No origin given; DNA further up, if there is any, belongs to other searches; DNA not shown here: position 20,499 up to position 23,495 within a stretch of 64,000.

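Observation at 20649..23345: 898-aa Tat-exported PhoD-like phosphatase with a roughly 400-aa unassigned N-terminal region, appended to a TRAP transporter operon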

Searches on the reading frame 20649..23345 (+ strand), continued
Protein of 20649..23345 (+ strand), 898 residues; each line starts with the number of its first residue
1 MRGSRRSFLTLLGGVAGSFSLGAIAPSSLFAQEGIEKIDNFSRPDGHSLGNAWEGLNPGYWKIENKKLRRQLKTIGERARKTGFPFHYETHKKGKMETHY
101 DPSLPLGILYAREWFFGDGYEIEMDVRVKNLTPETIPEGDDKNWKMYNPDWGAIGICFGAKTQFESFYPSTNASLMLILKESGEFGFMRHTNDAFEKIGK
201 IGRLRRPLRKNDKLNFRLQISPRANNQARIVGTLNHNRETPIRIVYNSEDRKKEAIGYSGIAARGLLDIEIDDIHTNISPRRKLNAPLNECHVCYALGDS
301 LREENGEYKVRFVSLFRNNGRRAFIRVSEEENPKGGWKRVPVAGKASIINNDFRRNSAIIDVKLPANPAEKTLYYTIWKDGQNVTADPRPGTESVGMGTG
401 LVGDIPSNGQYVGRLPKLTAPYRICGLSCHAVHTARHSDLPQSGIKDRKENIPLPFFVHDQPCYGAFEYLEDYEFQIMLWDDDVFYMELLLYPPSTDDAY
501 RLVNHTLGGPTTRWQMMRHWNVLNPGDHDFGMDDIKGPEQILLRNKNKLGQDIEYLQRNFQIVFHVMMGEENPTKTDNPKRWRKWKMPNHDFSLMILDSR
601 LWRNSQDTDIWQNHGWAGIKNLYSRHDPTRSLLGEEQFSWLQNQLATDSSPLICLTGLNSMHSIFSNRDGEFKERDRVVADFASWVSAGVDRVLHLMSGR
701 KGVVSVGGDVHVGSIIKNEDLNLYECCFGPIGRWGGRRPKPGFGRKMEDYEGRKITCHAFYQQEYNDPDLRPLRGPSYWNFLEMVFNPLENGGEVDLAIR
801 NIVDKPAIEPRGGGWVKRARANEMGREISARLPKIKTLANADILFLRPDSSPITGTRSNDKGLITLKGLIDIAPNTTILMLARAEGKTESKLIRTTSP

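Call 28: fold_search(model_id=the predicted structure, library=pdb)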
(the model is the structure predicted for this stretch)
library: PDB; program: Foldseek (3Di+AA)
matches with E <= 10: 1300; with E <= 0.001: 82
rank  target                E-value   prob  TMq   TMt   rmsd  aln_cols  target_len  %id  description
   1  2yeq_A                3.7e-13  1.00  0.34  0.54  11.2       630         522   13  Structure of PhoD (released 2012-04-18)
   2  4dhl_A                1.2e-08  1.00  0.29  0.54  10.7       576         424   13  Crystal structure of red kidney bean purple acid phosphatase in complex with Maybridge fragment MO07123 (released 2012-12-12)
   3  9npa                  1.6e-07  0.99  0.14  0.17  19.3       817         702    9  Crystal structure of the inactive conformation of a glycoside hydrolase (CapGH2b) from the GH2 family in the space group (released 2025-11-12)
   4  9npd_C                1.9e-07  0.98  0.14  0.16  19.3       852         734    9  Crystal structure of the inactive conformation of a glycoside hydrolase (CapGH2b - E553Q Mutant) from the GH2 family i (released 2025-11-12)
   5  9npd_B                4.3e-07  0.98  0.16  0.18  19.0       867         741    9  Crystal structure of the inactive conformation of a glycoside hydrolase (CapGH2b - E553Q Mutant) from the GH2 family i (released 2025-11-12)
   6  9npe_F                4.5e-07  0.98  0.15  0.17  19.4       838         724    8  Crystal structure of the inactive conformation of a glycoside hydrolase (CapGH2b) from the GH2 family in the space gro (released 2025-11-12)
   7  9np9                  4.5e-07  0.97  0.14  0.15  19.2       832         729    9  Crystal structure of the inactive conformation of a glycoside hydrolase (CapGH2b - E553Q Mutant) from the GH2 family in  (released 2025-11-12)
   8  3zvx_B                6.9e-07  1.00  0.14  0.45   5.9       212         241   10  STRUCTURE OF THE LECTIN FROM PLATYPODIUM ELEGANS IN COMPLEX WITH A TRIMANNOSIDE (released 2012-01-11)
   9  2pel_A                9.0e-07  1.00  0.15  0.50   5.1       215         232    9  PEANUT LECTIN (released 1996-12-07)
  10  3zyr_B                9.4e-07  1.00  0.16  0.51   8.0       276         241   10  Structure of the lectin from Platypodium elegans in complex with heptasaccharide (released 2012-01-11)
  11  9npe_D                9.4e-07  0.97  0.15  0.17  18.4       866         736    8  Crystal structure of the inactive conformation of a glycoside hydrolase (CapGH2b) from the GH2 family in the space gro (released 2025-11-12)
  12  5eyx_B                1.1e-06  1.00  0.16  0.51   8.2       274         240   10  Monoclinic Form of Centrolobium tomentosum seed lectin (CTL) complexed with Man1-3Man-OMe. (released 2016-03-16)
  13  2ar6_A                1.1e-06  1.00  0.15  0.48   7.6       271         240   11  Pterocarpus angolensis Lectin (PAL) In Complex With The Pentasaccharide M592 (released 2006-08-01)
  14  3zvx_A                1.4e-06  1.00  0.14  0.45   8.2       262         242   10  STRUCTURE OF THE LECTIN FROM PLATYPODIUM ELEGANS IN COMPLEX WITH A TRIMANNOSIDE (released 2012-01-11)
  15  2gmp_A                1.4e-06  1.00  0.15  0.53   8.2       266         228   10  Metal-free (apo) P. angolensis seed lectin in complex with GlcNAC-beta(1-2)Man (released 2006-07-25)
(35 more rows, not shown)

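Call 31: search_protein_families(library=pfam, proteins=[L057:20817-22253:-, L037:12626-14305:-, L017:12596-13525:-, L055:12827-14881:+, L026:14864-16162:+, L041:16645-18846:+, L041:4955-6727:-], max_evalue=1)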
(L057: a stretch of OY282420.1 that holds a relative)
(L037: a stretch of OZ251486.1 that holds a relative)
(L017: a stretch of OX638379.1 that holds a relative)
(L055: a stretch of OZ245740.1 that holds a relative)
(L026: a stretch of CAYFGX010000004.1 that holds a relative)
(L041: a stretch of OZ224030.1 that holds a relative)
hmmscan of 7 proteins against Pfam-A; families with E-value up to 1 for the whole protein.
L057:20817-22253:- (478 aa): 4 families
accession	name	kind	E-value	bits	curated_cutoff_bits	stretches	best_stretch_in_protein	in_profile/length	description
PF00884.28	Sulfatase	-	1.4e-53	182.6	25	1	73-356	1-300/301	Sulfatase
PF16347.10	SGSH_C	-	4.8e-19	69.4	29.3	1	311-454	7-146/154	N-sulphoglucosamine sulphohydrolase, C-terminal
PF01663.27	Phosphodiest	-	6e-12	46.2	23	2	76-142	2-65/342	Type I phosphodiesterase / nucleotide pyrophosphatase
PF02995.22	DUF229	-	0.001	18.3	25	1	263-332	305-371/496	Protein of unknown function (DUF229)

L037:12626-14305:- (559 aa): 4 families
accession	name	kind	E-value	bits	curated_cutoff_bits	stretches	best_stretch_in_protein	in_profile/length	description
PF05935.17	Arylsulfotrans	-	3.3e-65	220.9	24.2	1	145-500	8-339/374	Arylsulfotransferase (ASST)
PF14269.12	Arylsulfotran_2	-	1e-15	58.4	27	1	226-494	32-281/301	Arylsulfotransferase (ASST)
PF17425.8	Arylsulfotran_N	-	4.1e-05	24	24.2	1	45-116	3-77/88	Arylsulfotransferase Ig-like domain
PF13360.13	PQQ_2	-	0.01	16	27.6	0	172-232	38-98/233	Outer membrane protein assembly factor BamB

L017:12596-13525:- (309 aa): 1 family
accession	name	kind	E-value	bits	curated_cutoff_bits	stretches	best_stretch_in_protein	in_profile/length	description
PF04794.17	YdjC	-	2.3e-42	146.1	29.7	1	38-289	1-265/266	YdjC-like protein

L055:12827-14881:+ (684 aa): 9 families
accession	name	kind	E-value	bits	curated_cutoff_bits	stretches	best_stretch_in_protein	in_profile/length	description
PF07583.16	PSCyt2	-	1.1e-40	140.2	29.8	1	63-243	2-206/209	Protein of unknown function (DUF1549)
PF07587.16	PSD1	-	8e-38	130.7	28.5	1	328-656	1-241/244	Protein of unknown function (DUF1553)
PF02403.27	Seryl_tRNA_N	-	0.027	15.2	28.2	1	473-533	28-86/108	Seryl-tRNA synthetase N-terminal domain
PF05549.16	Allexi_40kDa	-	0.046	13.7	26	1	478-583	82-182/271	Allexivirus 40kDa protein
PF14357.11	DUF4404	-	0.058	14.5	27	0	479-524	12-58/83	Domain of unknown function (DUF4404)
PF13864.11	Enkurin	-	0.096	13.6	23.6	0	483-542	11-66/92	Calmodulin-binding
PF20570.3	DUF6779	-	0.27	12.3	28.1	1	481-542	39-99/108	Domain of unknown function (DUF6779)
PF07851.19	TMEM120A-B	-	0.63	9.7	29.8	0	475-532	24-84/324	TMEM120A/B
PF14270.11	DUF4358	-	0.82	10.4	25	1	469-507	38-77/102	Domain of unknown function (DUF4358)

L026:14864-16162:+ (432 aa): 3 families
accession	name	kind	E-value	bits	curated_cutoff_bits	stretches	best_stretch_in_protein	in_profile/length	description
PF07394.17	DUF1501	-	4.6e-117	391.9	27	1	53-431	1-390/390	Protein of unknown function (DUF1501)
PF01663.27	Phosphodiest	-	3e-05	24.2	23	1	283-344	158-223/342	Type I phosphodiesterase / nucleotide pyrophosphatase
PF00884.28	Sulfatase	-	0.04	13.7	25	1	300-336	201-237/301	Sulfatase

L041:16645-18846:+ (733 aa): 2 families
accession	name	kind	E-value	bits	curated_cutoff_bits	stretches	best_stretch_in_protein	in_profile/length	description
PF06439.18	3keto-disac_hyd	-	1.6e-34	120.1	26.8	1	233-435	2-187/187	3-keto-disaccharide hydrolase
PF06283.17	ThuA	-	5.5e-14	53.3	33.4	1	492-684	45-209/209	Trehalose utilisation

L041:4955-6727:- (590 aa): 3 families
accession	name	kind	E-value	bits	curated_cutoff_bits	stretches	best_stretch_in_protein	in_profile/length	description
PF13378.12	MR_MLE_C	-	2.5e-58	197.8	29.4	1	338-565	4-219/219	Enolase C-terminal domain-like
PF02746.21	MR_MLE_N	-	2.9e-24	85.9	22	1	219-315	24-117/117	Mandelate racemase / muconate lactonizing enzyme, N-terminal domain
PF02126.24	PTE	-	0.32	10.8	22.4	1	426-491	144-210/298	Phosphotriesterase family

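Call 36: find_encoding_contigs(protein=P0002, flank=10000, max_places=3)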
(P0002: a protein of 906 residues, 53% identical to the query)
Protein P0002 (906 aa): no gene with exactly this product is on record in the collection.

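Call 37: find_encoding_contigs(protein=P0076, flank=10000, max_places=2)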
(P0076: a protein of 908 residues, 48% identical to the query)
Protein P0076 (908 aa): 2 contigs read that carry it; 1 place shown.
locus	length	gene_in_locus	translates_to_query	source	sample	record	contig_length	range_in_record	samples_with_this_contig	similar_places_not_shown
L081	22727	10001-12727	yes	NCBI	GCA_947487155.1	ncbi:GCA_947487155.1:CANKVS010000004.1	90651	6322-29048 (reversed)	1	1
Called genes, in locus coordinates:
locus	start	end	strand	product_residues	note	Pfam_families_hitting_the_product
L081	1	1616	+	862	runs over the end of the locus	PF14498:Glyco_hyd_65N_2, PF22124:Glyco_hydro_95_cat, PF21307:Glyco_hydro_95_C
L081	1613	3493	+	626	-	PF14508:GH97_N, PF10566:Glyco_hydro_97, PF14509:GH97_C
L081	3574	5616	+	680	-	PF05691:Raffinose_syn, PF01055:Glyco_hydro_31_2nd (weak), PF05691:Raffinose_syn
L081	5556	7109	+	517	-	PF00884:Sulfatase, PF01663:Phosphodiest (weak), PF02995:DUF229 (weak), PF16347:SGSH_C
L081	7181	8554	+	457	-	PF00884:Sulfatase, PF01663:Phosphodiest (faint), PF16347:SGSH_C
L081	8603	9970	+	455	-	PF00884:Sulfatase, PF16347:SGSH_C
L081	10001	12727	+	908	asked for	-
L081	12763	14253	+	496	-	PF00884:Sulfatase, PF01663:Phosphodiest (weak), PF16347:SGSH_C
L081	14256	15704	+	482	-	PF00884:Sulfatase, PF16347:SGSH_C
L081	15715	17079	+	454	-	PF00884:Sulfatase, PF01663:Phosphodiest, PF16347:SGSH_C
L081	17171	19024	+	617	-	PF23763:Beta-barrel_GLAA-B_I, PF23764:Beta-barrel_GLAA-B_II, PF13229:Beta_helix (weak)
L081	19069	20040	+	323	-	PF00884:Sulfatase, PF16347:SGSH_C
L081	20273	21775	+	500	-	PF00884:Sulfatase, PF01663:Phosphodiest, PF16347:SGSH_C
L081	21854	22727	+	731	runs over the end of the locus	PF16875:Glyco_hydro_36N, PF02065:Melibiase, PF16874:Glyco_hydro_36C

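Call 39: find_encoding_contigs(protein=P0024, flank=10000, max_places=2)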
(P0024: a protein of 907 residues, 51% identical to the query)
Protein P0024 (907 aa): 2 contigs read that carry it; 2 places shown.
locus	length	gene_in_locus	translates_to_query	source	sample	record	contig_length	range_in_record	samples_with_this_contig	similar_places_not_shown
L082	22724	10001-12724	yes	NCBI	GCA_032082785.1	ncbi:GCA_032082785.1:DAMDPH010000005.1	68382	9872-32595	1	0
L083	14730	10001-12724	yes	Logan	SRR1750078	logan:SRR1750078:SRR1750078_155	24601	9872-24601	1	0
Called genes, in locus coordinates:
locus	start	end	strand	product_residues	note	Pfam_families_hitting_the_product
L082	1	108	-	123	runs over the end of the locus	PF00072:Response_reg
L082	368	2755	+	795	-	PF00593:TonB_dep_Rec_b-barrel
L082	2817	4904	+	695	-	PF04185:Phosphoesterase, PF05506:PLipase_C_C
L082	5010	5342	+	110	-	PF02201:SWIB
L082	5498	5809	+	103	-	-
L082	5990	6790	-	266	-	PF06439:3keto-disac_hyd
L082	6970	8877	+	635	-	PF02129:Peptidase_S15, PF00326:Peptidase_S9 (weak), PF08530:PepX_C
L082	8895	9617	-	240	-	PF03472:Autoind_bind, PF00196:GerE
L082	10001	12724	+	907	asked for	PF09423:PhoD (weak)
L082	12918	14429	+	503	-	PF00884:Sulfatase, PF01663:Phosphodiest (faint), PF16347:SGSH_C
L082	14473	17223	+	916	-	PF07715:Plug, PF00593:TonB_dep_Rec_b-barrel, PF14905:OMP_b-brl_3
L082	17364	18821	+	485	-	PF00884:Sulfatase, PF01663:Phosphodiest (faint), PF16347:SGSH_C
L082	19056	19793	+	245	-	PF00106:adh_short, PF13561:adh_short_C2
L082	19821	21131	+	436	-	PF07690:MFS_1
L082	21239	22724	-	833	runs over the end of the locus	PF00989:PAS (faint), PF08448:PAS_4 (weak), PF01590:GAF (weak), PF08448:PAS_4, PF08447:PAS_3, PF00512:HisKA (weak), PF02518:HATPase_c, PF00072:Response_reg, +1 more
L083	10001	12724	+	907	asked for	PF09423:PhoD (weak)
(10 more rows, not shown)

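Call 41: find_encoding_contigs(protein=P0001, flank=10000, max_places=3)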
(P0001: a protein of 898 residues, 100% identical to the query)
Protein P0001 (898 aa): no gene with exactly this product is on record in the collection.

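Call 42: find_encoding_contigs(protein=P0096, flank=10000, max_places=1)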
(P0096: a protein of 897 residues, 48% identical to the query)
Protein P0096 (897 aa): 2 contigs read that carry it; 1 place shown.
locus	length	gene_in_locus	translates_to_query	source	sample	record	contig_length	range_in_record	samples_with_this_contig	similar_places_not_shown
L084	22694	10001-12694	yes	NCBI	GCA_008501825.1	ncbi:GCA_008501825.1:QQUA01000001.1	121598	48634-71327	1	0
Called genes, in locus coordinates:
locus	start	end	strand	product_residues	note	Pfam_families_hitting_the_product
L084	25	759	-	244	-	-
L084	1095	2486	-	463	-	PF01966:HD, PF19276:HD_assoc_2 (weak)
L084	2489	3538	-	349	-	PF13275:S4_2 (weak), PF22421:SYY_C-terminal (faint), PF01479:S4, PF00849:PseudoU_synth_2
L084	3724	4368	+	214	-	-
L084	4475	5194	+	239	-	-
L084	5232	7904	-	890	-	PF13185:GAF_2 (faint), PF01590:GAF (weak), PF00512:HisKA (weak), PF02518:HATPase_c, PF00072:Response_reg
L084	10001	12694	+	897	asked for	PF09423:PhoD (weak)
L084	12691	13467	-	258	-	-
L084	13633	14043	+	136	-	PF01814:Hemerythrin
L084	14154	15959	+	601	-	PF00350:Dynamin_N (weak), PF01926:MMR_HSR1 (weak)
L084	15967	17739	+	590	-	PF00005:ABC_tran (weak), PF00350:Dynamin_N (weak), PF01926:MMR_HSR1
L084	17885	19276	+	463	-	-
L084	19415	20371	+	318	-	PF18917:LiaI-LiaF-like_TM1, PF22570:LiaF-TM (weak), PF09922:LiaF-like_C (weak)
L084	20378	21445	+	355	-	PF06580:His_kinase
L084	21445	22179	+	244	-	PF00072:Response_reg, PF04397:LytTR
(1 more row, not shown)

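Call 43: find_encoding_contigs(protein=P0007, flank=10000, max_places=1)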
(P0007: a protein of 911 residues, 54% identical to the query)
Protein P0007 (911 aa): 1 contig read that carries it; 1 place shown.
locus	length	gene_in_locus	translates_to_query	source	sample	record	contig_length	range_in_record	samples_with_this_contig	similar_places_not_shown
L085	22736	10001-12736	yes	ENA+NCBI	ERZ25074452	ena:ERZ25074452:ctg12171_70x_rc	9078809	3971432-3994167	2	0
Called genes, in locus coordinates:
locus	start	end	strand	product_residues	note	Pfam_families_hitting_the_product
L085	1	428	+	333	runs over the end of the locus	PF01156:IU_nuc_hydro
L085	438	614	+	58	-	-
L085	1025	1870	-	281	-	PF06325:PrmA (weak), PF03848:TehB (weak), PF05175:MTS, PF13489:Methyltransf_23, PF13649:Methyltransf_25, PF13847:Methyltransf_31, PF08241:Methyltransf_11, PF08242:Methyltransf_12, +2 more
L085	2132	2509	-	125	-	-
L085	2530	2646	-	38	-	-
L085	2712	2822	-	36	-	-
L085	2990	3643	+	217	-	PF04542:Sigma70_r2 (weak), PF08281:Sigma70_r4_2, PF04545:Sigma70_r4 (weak)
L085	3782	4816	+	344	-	PF04773:FecR, PF16344:FecR_C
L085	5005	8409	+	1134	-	PF13620:CarboxypepD_reg, PF13715:CarbopepD_reg_2, PF07715:Plug, PF00593:TonB_dep_Rec_b-barrel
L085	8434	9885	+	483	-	PF14322:SusD-like_3, PF12771:SusD-like_2 (faint), PF07980:SusD_RagB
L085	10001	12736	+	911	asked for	PF09423:PhoD (weak)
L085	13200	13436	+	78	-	-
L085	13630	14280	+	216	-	-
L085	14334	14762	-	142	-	PF13673:Acetyltransf_10, PF00583:Acetyltransf_1, PF13508:Acetyltransf_7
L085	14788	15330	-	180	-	PF00440:TetR_N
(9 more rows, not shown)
